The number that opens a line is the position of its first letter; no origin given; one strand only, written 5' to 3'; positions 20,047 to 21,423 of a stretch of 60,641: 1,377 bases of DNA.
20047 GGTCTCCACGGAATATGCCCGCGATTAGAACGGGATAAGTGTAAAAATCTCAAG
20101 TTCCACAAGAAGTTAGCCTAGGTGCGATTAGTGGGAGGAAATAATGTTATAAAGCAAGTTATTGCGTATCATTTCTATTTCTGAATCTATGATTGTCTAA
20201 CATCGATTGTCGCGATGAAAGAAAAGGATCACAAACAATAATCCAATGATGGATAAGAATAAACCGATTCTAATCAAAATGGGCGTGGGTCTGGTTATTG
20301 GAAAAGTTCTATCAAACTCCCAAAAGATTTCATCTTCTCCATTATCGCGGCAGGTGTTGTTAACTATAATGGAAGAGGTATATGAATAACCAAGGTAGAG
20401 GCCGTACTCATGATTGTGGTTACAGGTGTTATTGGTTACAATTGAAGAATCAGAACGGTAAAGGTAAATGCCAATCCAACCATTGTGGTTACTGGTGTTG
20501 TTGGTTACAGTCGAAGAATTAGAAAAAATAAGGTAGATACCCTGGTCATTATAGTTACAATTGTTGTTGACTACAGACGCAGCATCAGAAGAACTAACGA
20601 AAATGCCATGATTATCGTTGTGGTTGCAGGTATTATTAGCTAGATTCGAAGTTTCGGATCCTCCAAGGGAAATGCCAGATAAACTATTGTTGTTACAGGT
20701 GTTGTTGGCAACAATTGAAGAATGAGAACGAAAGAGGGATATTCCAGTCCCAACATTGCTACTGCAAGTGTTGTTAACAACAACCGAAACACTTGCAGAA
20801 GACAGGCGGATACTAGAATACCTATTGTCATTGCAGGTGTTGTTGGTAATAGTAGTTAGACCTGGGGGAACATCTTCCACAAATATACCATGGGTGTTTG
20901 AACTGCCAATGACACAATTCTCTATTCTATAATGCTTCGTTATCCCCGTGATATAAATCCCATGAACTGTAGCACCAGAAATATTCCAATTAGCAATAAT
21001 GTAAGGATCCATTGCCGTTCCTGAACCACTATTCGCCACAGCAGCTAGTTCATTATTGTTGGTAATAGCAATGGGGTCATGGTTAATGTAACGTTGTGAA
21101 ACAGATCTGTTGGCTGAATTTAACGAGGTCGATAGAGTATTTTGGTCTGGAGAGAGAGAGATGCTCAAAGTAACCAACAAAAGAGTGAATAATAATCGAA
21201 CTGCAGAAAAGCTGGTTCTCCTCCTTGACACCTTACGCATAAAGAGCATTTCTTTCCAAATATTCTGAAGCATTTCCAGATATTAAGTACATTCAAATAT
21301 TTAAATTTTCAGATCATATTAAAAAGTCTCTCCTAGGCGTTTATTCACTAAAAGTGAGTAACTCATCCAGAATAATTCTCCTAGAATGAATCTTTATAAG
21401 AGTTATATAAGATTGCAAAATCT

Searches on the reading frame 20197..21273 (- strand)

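Call 77: search_protein_families(library=pfam, proteins=[window:20197-21273:-], max_evalue=0.001)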
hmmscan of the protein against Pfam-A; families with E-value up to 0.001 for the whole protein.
window:20197-21273:- (358 aa): 2 families
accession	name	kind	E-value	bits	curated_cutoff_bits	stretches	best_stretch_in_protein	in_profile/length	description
PF13229.12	Beta_helix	-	1.1e-29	103.6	25.9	2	92-238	12-157/158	Right handed beta helix region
PF05048.19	NosD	-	3.3e-20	72.9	23.6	3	141-260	50-168/212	Periplasmic copper-binding protein (NosD)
